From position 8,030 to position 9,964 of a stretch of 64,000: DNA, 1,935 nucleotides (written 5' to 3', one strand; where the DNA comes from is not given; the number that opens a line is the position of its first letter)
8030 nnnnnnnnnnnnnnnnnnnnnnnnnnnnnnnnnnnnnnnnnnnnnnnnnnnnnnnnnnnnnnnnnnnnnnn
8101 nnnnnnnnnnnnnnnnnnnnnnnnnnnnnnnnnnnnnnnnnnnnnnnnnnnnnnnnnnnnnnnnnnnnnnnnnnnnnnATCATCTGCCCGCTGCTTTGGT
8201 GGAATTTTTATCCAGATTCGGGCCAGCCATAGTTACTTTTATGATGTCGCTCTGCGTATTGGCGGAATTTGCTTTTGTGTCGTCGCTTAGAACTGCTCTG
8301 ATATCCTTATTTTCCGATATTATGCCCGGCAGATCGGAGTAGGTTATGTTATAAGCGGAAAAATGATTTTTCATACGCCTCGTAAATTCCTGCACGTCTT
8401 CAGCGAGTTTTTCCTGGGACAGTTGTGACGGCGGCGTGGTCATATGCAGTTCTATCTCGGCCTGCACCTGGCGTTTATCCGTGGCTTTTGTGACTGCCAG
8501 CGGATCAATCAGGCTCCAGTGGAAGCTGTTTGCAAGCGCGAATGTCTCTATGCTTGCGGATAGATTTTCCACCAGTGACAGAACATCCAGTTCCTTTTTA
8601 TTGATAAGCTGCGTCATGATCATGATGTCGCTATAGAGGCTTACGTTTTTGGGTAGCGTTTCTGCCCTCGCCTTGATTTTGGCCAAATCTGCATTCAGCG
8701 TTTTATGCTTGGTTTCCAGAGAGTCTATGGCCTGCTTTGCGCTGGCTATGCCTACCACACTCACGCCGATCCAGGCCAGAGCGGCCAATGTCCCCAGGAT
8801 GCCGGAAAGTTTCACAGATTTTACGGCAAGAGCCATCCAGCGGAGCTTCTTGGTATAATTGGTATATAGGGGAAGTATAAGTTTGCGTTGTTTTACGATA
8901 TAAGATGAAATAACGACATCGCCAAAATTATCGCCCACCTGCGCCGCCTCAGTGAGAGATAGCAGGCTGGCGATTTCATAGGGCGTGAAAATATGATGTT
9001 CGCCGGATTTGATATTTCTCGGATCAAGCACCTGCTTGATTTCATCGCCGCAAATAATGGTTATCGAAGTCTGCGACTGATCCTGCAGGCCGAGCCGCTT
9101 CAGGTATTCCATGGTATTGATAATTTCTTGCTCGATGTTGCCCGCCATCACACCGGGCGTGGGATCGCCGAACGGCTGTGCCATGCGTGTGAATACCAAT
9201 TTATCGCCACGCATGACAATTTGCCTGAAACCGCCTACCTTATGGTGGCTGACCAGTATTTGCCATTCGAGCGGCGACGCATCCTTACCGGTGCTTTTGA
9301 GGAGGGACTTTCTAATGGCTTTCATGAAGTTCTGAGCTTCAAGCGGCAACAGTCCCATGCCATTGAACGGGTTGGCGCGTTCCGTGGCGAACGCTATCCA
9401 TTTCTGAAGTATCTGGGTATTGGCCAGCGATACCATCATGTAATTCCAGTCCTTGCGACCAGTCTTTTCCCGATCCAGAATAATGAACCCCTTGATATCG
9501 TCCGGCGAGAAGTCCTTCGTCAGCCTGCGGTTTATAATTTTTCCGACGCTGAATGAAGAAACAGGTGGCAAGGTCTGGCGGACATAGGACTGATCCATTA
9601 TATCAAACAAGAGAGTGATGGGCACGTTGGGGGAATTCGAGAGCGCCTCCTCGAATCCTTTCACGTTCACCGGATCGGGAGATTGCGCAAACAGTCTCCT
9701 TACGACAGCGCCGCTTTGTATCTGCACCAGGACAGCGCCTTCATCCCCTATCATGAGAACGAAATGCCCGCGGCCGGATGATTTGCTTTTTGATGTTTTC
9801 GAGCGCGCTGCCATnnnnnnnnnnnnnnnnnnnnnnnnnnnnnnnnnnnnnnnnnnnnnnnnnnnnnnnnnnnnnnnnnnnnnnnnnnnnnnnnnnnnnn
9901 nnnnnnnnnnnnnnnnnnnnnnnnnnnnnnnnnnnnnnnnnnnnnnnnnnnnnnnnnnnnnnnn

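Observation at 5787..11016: Stand-alone pilC / pilM-N fusion / pilO / pilP-like platform operon lacking ATPase, secretin and pilin, running into an orphan ABC ATPase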

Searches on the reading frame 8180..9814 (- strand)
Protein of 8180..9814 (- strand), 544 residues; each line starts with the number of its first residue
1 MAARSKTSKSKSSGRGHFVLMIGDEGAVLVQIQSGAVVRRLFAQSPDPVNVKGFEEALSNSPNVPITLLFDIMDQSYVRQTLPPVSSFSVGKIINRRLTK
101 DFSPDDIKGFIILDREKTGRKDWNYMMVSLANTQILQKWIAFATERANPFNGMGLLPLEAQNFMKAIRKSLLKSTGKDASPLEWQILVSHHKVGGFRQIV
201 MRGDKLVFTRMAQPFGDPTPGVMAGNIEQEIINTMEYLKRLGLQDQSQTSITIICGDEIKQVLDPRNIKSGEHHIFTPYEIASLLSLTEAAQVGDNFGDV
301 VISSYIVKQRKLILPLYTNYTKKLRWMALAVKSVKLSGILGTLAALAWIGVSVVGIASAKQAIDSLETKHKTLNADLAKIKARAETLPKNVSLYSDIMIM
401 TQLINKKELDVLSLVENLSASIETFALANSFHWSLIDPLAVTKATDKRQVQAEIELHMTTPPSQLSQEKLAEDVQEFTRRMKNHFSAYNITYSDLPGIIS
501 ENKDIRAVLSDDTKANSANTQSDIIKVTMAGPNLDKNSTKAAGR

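Call 3: search_protein_families(library=pfam, proteins=[window:8180-9814:-], max_evalue=0.1)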
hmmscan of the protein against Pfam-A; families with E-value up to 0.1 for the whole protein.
window:8180-9814:- (544 aa): 1 family
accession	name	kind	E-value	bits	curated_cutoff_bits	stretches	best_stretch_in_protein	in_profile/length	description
PF04977.20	DivIC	-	0.051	13.8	28.9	0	346-395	2-52/80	Septum formation initiator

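Call 4: search_protein_families(library=ncbifam, proteins=[window:8180-9814:-], max_evalue=0.1)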
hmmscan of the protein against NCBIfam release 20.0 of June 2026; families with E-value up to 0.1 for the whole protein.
window:8180-9814:- (544 aa): 0 families

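Call 7: find_encoding_contigs(protein=window:8180-9814:-, flank=10000, max_places=6)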
Protein window:8180-9814:- (544 aa): no gene with exactly this product is on record in the collection.

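Call 9: find_homologous_proteins(query=window:8180-9814:-, max_evalue=0.001)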
Query window:8180-9814:- (544 aa): 228 proteins with E <= 0.001 among 8000 candidates; the best 120 are listed.
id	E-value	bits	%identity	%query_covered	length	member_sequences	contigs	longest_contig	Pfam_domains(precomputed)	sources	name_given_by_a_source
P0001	0.0e+0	1194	100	100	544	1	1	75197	-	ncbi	-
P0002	1.9e-219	748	63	99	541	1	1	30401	-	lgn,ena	-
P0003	8.7e-218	742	63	98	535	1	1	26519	-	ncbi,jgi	-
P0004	1.0e-212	725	61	99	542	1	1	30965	-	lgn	-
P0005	3.4e-209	714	62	97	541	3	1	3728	-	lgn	-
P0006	1.3e-206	705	60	97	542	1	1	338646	-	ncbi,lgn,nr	ncbi:MAG TPA: hypothetical protein VFT64_07355 [Rickettsiales bacterium]|nr:hypothetical protein [Ri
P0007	4.0e-203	694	58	98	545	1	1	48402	-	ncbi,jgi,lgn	-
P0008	2.9e-198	678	57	99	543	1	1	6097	-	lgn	-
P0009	1.4e-188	646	54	98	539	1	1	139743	-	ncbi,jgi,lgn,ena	jgi:hypothetical protein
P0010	2.0e-184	632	54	97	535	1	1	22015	-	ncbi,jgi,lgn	-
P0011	2.6e-182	625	52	97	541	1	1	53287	-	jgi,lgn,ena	-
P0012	3.1e-178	612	52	98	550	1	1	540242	-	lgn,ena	-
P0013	2.2e-175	602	50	98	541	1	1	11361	-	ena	-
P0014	1.1e-174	600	51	98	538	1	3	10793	-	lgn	-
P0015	1.3e-173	596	52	95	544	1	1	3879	-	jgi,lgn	jgi:hypothetical protein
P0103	7.3e-91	323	39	73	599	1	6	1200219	-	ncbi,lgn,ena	-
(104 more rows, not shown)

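Call 10: find_encoding_contigs(protein=P0001, flank=10000, max_places=2)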
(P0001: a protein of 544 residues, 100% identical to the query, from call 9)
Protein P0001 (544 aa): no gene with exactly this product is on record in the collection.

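Call 11: find_encoding_contigs(protein=P0006, flank=10000, max_places=2)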
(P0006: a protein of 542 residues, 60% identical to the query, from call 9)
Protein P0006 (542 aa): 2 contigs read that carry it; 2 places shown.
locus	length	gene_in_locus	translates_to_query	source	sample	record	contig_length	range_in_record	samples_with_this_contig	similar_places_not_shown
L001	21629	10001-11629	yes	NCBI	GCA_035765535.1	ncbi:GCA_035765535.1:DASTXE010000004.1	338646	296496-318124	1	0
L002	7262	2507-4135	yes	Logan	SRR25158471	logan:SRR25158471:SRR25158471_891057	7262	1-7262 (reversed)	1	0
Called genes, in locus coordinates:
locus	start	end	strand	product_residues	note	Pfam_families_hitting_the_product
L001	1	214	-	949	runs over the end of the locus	PF00005:ABC_tran (faint), PF02463:SMC_N (faint), PF13191:AAA_16 (faint), PF13555:AAA_29 (faint), PF20703:nSTAND1 (faint), PF17760:UvrA_inter, PF17755:UvrA_DNA-bind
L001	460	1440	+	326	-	PF00150:Cellulase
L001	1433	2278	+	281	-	-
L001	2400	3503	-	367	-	PF03739:LptF_LptG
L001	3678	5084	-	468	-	PF00875:DNA_photolyase, PF03441:FAD_binding_7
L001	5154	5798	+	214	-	PF02230:Abhydrolase_2, PF20434:BD-FAE (faint), PF00561:Abhydrolase_1, PF00326:Peptidase_S9 (faint)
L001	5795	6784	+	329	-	PF00490:ALAD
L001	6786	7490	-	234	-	-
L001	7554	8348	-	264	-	PF01513:NAD_kinase, PF20143:NAD_kinase_C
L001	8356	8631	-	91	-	-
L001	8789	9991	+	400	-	PF28597:T2SSF_N, PF00482:T2SSF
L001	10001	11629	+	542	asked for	-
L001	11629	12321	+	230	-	-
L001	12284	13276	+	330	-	-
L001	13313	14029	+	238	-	PF00005:ABC_tran, PF13304:AAA_21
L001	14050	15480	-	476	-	PF19425:Csd3_N2, PF01551:Peptidase_M23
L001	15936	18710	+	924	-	PF02739:5_3_exonuc_N, PF01367:5_3_exonuc, PF01612:DNA_pol_A_exo1, PF00476:DNA_pol_A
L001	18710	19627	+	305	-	PF03741:TerC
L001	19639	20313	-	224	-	-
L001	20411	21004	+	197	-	PF03193:RsgA_GTPase (faint), PF00350:Dynamin_N (faint), PF00735:Septin (faint), PF01926:MMR_HSR1, PF02421:FeoB_N, PF00009:GTP_EFTU (weak)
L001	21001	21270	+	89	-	PF01722:BolA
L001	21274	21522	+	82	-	PF03083:MtN3_slv (weak), PF04193:PQ-loop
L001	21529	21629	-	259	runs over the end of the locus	PF01066:CDP-OH_P_transf, PF08009:CDP-OH_P_tran_2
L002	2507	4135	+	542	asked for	-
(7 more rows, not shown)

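Call 12: find_encoding_contigs(protein=P0103, flank=10000, max_places=2)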
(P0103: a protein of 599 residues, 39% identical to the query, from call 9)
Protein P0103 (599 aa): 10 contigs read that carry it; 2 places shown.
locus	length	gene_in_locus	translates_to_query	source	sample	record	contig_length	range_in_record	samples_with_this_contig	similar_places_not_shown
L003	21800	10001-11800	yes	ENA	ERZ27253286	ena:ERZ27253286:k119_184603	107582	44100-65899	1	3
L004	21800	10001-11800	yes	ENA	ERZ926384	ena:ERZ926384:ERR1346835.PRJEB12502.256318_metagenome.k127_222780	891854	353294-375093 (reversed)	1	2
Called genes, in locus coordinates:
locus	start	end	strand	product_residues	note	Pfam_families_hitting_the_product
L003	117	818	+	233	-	PF06293:Kdo (weak)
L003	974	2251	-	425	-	PF07690:MFS_1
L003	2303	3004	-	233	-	PF01965:DJ-1_PfpI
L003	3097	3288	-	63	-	-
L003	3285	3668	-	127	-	PF03918:CcmH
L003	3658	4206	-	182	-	PF08534:Redoxin, PF00578:AhpC-TSA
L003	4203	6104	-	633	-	PF01578:Cytochrom_C_asm, PF16327:CcmF_C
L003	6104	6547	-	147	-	PF03100:CcmE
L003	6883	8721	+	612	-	PF05157:MshEN, PF00437:T2SSE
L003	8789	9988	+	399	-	PF00482:T2SSF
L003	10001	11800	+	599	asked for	-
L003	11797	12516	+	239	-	-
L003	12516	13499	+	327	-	-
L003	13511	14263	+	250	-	PF00005:ABC_tran, PF13304:AAA_21 (weak)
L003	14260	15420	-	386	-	PF00437:T2SSE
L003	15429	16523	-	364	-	PF00437:T2SSE, PF13604:AAA_30 (faint), PF13401:AAA_22 (weak)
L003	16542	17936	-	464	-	PF00515:TPR_1 (faint), PF07719:TPR_2 (faint), PF13174:TPR_6 (faint), PF13176:TPR_7 (faint), PF13181:TPR_8 (faint), PF13414:TPR_11 (faint), PF14559:TPR_19, PF13432:TPR_16 (weak), +3 more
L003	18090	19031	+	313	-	PF01551:Peptidase_M23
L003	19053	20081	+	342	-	PF01180:DHO_dh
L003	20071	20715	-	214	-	PF02230:Abhydrolase_2, PF20434:BD-FAE (faint), PF00561:Abhydrolase_1 (faint), PF12146:Hydrolase_4 (faint), PF01738:DLH (weak), PF07859:Abhydrolase_3 (faint), PF00326:Peptidase_S9 (weak)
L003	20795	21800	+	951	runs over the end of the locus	PF02739:5_3_exonuc_N, PF01367:5_3_exonuc, PF01612:DNA_pol_A_exo1, PF00476:DNA_pol_A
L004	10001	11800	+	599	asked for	-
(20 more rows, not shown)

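Call 18: find_related_loci(query=A1, collection=genome_contigs, flank=10000)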
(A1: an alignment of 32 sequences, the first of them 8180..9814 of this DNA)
Query A1 (544 aa) in genome_contigs; peptide patterns used: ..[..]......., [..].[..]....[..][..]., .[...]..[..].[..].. (x = any residue, [..] = any of these).
188 stretches matched a pattern; 132 encode a relative of the query (tblastn E <= 1e-3); the best 80 are kept; 80 distinct loci.
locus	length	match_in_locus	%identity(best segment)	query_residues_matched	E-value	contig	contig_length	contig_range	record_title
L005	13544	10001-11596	63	4-536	0e+0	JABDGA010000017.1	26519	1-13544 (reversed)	MAG: Alphaproteobacteria bacterium isolate BWOrgHeat_Nextera20_MAG4 3300020996.a:Ga0206904_1070, whole genome shotgun se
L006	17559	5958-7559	58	1-532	0e+0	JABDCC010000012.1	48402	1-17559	MAG: Alphaproteobacteria bacterium isolate BWOrgHeat_Nextera78_MAG7 3300020795.a:Ga0206962_1043, whole genome shotgun se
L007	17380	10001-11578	54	7-532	0e+0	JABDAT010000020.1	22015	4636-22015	MAG: Alphaproteobacteria bacterium isolate BWOrgHeat_Nextera6_MAG3 3300020667.a:Ga0206890_1146, whole genome shotgun seq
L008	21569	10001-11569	44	9-532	6e-153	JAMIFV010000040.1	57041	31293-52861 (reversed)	MAG: Alphaproteobacteria bacterium isolate UR_AS_metabat.55 k201_2159696, whole genome shotgun sequence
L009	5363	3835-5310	41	8-503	2e-130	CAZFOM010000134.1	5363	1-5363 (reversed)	MAG TPA_asm: uncultured Rickettsiales bacterium isolate binchicken_co311_239 genome assembly, contig: NODE_21737_length_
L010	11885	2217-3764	38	3-525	5e-111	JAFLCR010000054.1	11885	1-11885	MAG: Alphaproteobacteria bacterium isolate UWPOB_ALPHA1 gnl_X_PDHLPHON_54, whole genome shotgun sequence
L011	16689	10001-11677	36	2-544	1e-108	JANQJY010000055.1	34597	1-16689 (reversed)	MAG: Rickettsiales bacterium isolate PL25a_bin.132 k99_77733, whole genome shotgun sequence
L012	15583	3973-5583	36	6-542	2e-107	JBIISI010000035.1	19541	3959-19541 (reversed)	MAG: Rickettsiales bacterium isolate ME2003-11-11_3300044715_group2_bin75 Rohwer_bin1997_scaffold_1297_c2, whole genome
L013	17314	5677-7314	35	12-533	7e-106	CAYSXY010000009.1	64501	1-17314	MAG TPA_asm: uncultured Rickettsiales bacterium isolate SRP141376_co5_190 genome assembly, contig: NODE_927_length_64501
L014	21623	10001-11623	35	9-542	4e-106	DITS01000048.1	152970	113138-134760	MAG TPA_asm: Alphaproteobacteria bacterium UBA6178 UBA6178_contig_62531, whole genome shotgun sequence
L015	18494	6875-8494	36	5-532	6e-114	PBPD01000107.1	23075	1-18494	MAG: Rickettsiales bacterium isolate RS372 TaraRedSea_contig_154723, whole genome shotgun sequence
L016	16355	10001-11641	35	4-544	6e-101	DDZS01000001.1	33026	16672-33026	MAG TPA_asm: Alphaproteobacteria bacterium UBA3002 UBA3002_contig_11014, whole genome shotgun sequence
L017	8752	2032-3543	36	3-505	2e-99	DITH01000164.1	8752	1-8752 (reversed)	MAG TPA_asm: Alphaproteobacteria bacterium UBA6189 UBA6189_contig_97874, whole genome shotgun sequence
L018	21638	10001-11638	33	3-532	3e-99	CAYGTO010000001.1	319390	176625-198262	MAG TPA_asm: uncultured Azospirillaceae bacterium isolate ERP117304_co2_77 genome assembly, contig: NODE_33_length_31939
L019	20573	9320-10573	37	11-433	8e-99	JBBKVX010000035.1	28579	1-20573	MAG: Rickettsiales bacterium isolate metabat_bins.345 k119_1692982, whole genome shotgun sequence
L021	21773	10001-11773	32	12-543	4e-98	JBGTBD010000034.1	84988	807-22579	MAG: Rickettsiales bacterium isolate JTS-AC89 k141_1068104, whole genome shotgun sequence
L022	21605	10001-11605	35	3-535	2e-97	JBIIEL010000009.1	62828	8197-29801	MAG: Rickettsiales bacterium isolate ME2000-09-26pf_3300044610_group1_bin83 Rohwer_bin1996_scaffold_54_c3, whole genome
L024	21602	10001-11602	34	17-532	4e-97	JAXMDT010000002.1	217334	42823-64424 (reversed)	MAG: Rickettsiales bacterium isolate STL-PRO43 C3.18.fa-2, whole genome shotgun sequence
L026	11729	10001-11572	35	2-531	2e-95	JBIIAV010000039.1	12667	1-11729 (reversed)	MAG: Rickettsiales bacterium isolate ME2000-06-06pf_3300042549_group1_bin80 Rohwer_bin1995_scaffold_3542_c1, whole genom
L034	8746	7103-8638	35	4-490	2e-93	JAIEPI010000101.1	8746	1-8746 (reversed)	MAG: Rickettsiales bacterium isolate co.spades.DASTOOL.2.5kb_001 c_000000423373, whole genome shotgun sequence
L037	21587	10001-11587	34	5-497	4e-92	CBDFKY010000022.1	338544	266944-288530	MAG: Rickettsiales bacterium isolate 452c8e60-cd1a-43e2-b0eb-1099bad166f7 genome assembly, contig: contig_22, whole geno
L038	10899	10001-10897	48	5-306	2e-92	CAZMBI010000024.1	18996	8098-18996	MAG TPA_asm: uncultured Azospirillaceae bacterium isolate SRP141376_co5_81 genome assembly, contig: NODE_7006_length_189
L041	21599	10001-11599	34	6-533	4e-91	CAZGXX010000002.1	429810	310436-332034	MAG TPA_asm: uncultured Azospirillum sp. isolate SRP296810_co1_155 genome assembly, contig: NODE_7_length_429810_cov_11.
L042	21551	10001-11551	33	9-500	5e-91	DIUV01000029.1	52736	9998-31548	MAG TPA_asm: Alphaproteobacteria bacterium UBA6149 UBA6149_contig_14275, whole genome shotgun sequence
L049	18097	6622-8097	35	3-496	2e-90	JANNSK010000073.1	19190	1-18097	MAG: Alphaproteobacteria bacterium isolate SOY_31_metabat_223 SOY_31_k141_82525, whole genome shotgun sequence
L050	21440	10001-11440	34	17-501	1e-89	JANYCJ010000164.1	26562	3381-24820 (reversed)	MAG: Alphaproteobacteria bacterium isolate 336R_metabinner_139 336R_k141_2241228, whole genome shotgun sequence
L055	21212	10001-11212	37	17-422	2e-87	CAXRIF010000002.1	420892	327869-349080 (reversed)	MAG: Rickettsiales bacterium isolate YZ12B_2.110 genome assembly, contig: k141_1159650, whole genome shotgun sequence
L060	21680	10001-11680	30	4-533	5e-87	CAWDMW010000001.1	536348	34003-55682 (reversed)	MAG: uncultured Alphaproteobacteria bacterium isolate MFD03250.bin.1.9 genome assembly, contig: contig_12762, whole geno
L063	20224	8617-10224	32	18-524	2e-86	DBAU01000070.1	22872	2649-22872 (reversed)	MAG TPA_asm: Alphaproteobacteria bacterium UBA1002 UBA1002_contig_2472, whole genome shotgun sequence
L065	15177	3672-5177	32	15-512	6e-86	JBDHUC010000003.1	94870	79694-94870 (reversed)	MAG: Alphaproteobacteria bacterium isolate AS-MICRO-OLR.108 NODE_575_length_94870_cov_8.662160, whole genome shotgun seq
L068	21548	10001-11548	32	15-505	2e-85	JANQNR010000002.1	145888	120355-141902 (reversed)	MAG: Rickettsiales bacterium isolate IP29b_bin.103 k99_2976566, whole genome shotgun sequence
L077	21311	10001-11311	34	17-433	2e-84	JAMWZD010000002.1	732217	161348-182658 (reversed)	MAG: Rickettsiales bacterium isolate MSM10 MSM10_2, whole genome shotgun sequence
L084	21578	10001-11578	31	8-526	3e-83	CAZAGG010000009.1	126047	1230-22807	MAG TPA_asm: uncultured Rickettsiales bacterium isolate SRP290908_co2_23 genome assembly, contig: NODE_130_length_126047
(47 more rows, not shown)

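Call 19: search_solved_structures(query=A1, max_evalue=10, show_alignments=2)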
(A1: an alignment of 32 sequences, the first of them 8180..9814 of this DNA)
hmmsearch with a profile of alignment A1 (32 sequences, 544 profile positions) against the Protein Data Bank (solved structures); distinct sequences matched with E-value up to 10: 4.
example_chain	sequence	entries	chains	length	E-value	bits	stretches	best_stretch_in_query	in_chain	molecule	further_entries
3jc8_Na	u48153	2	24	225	0.051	15.7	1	330-435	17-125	PilN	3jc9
5d60_A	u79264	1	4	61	0.61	12.1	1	358-416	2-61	Putative transcription factor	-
8ek4_A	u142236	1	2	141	0.83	11.7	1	362-478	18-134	Ice-binding protein TIP-99a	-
2rjt_A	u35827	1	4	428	2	10.4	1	271-336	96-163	Beta-ketoacyl-ACP synthase II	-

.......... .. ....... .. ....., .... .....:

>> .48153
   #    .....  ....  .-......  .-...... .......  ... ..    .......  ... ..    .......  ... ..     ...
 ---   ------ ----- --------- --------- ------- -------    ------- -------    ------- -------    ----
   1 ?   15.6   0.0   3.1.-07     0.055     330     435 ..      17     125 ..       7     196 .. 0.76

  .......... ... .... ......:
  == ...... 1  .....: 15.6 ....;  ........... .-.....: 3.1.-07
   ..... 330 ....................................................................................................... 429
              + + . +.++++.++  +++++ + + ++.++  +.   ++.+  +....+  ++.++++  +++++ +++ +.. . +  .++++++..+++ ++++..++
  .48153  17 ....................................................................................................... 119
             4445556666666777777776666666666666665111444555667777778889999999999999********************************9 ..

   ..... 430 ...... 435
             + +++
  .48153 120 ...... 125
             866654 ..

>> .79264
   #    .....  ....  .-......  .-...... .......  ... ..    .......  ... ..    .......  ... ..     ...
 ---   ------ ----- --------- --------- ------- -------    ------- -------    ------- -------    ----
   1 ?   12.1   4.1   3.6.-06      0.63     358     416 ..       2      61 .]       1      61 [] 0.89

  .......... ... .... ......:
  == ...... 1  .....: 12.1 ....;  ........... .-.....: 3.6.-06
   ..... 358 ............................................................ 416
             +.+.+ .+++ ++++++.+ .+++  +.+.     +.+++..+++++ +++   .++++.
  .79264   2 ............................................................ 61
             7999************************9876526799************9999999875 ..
